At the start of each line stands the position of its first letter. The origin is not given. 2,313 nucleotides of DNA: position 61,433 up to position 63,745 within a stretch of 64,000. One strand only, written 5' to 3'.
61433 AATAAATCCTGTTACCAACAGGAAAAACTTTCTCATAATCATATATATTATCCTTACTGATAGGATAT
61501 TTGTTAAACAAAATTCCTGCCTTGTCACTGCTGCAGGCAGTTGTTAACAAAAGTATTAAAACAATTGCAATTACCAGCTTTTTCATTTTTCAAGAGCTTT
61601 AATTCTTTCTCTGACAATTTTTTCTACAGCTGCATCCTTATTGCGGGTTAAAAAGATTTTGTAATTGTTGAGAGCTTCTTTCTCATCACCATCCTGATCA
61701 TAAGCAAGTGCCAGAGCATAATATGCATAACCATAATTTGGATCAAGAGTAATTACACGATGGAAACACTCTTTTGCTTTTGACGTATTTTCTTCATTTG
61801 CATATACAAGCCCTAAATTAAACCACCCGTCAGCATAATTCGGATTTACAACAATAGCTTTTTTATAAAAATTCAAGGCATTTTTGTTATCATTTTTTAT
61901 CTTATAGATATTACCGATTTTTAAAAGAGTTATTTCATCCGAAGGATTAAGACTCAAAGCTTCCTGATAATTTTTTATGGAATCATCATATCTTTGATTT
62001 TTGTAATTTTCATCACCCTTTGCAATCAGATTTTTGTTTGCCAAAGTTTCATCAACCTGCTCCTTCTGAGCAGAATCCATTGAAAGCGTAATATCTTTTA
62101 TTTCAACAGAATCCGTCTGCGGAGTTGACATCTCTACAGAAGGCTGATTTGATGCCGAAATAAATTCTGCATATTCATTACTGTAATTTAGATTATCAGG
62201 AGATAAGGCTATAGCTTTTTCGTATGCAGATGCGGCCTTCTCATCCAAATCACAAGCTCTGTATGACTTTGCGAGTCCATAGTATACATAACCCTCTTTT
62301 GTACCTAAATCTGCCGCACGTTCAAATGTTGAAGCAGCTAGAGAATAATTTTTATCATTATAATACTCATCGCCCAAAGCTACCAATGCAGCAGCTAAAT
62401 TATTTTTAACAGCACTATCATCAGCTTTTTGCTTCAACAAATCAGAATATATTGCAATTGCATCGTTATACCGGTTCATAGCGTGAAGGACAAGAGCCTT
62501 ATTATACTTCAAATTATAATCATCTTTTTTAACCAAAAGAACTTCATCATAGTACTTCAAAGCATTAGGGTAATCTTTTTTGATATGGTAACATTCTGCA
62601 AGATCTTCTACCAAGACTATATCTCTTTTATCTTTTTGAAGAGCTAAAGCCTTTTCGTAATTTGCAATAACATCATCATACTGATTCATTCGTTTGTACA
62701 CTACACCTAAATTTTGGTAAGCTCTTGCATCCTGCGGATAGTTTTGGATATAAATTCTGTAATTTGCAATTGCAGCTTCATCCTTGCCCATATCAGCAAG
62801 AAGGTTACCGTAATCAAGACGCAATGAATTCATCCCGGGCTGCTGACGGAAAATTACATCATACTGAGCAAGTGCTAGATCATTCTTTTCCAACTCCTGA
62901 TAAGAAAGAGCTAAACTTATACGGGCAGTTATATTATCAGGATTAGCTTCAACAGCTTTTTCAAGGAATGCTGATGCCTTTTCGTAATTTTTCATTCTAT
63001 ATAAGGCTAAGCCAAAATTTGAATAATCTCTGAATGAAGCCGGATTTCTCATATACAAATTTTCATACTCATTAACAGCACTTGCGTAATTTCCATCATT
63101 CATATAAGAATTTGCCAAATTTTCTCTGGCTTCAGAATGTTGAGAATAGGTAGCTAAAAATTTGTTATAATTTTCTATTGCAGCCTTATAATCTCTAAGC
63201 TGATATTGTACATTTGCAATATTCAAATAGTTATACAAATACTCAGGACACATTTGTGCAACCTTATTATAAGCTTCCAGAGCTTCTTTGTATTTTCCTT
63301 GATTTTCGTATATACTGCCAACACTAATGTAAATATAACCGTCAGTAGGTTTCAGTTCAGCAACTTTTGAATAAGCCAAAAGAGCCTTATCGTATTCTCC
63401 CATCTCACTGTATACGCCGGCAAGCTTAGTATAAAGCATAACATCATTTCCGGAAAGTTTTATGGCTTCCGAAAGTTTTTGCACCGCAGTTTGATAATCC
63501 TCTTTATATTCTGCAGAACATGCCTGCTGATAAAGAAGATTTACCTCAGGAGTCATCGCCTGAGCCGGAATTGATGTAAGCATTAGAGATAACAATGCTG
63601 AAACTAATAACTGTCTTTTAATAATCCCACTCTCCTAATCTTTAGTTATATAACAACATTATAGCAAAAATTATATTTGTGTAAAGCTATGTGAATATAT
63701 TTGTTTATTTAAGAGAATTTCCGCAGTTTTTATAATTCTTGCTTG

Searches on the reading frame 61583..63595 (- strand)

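Call 14: search_protein_families(library=pfam, proteins=[window:61583-63595:-], max_evalue=0.01)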
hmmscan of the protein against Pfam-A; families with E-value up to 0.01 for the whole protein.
window:61583-63595:- (670 aa): 32 families (the best 25 are shown)
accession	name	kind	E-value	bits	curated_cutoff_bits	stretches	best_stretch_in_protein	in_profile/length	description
PF07719.23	TPR_2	-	1.9e-65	212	27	7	588-621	1-34/34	Tetratricopeptide repeat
PF00515.34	TPR_1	-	4.2e-63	207.2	27.8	10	588-621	1-34/34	Tetratricopeptide repeat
PF13181.12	TPR_8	-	1.8e-50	165.3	25.7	6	588-621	1-34/34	Tetratricopeptide repeat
PF13414.12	TPR_11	-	9.7e-44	147.3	26.8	7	561-599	1-39/42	TPR repeat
PF13432.12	TPR_16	-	5.8e-43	145.3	32.7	5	125-181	2-57/65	Tetratricopeptide repeat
PF13428.12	TPR_14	-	7.6e-42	137.9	23.5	2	258-297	3-42/44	Tetratricopeptide repeat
PF13424.12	TPR_12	-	3.9e-39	133.1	30.1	6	89-150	6-75/77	Tetratricopeptide repeat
PF14559.12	TPR_19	-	3.3e-36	123.9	25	6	340-399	5-64/68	Tetratricopeptide repeat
PF13371.12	TPR_9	-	3.3e-36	123.6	35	5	94-156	3-65/73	Tetratricopeptide repeat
PF13431.12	TPR_17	-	1.4e-34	115.9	24.4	3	576-608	1-33/34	Tetratricopeptide repeat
PF13176.12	TPR_7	-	1.3e-28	97.1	27.9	1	292-325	1-34/36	Tetratricopeptide repeat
PF13174.12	TPR_6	-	8.3e-24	83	26.3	0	591-620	3-32/33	Tetratricopeptide repeat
PF23914.1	TPR_CcmH_CycH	-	5.2e-23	82.1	42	2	280-393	40-154/158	Cytochrome c-type biogenesis protein H TPR domain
PF24575.1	TPR_Slam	-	5.2e-19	69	35.2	1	347-405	36-92/104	Surface lipoprotein assembly modifier, N-terminal TPR repeats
PF12895.13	ANAPC3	-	2.9e-15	56.8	27.2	3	167-243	2-77/82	Anaphase-promoting complex, cyclosome, subunit 3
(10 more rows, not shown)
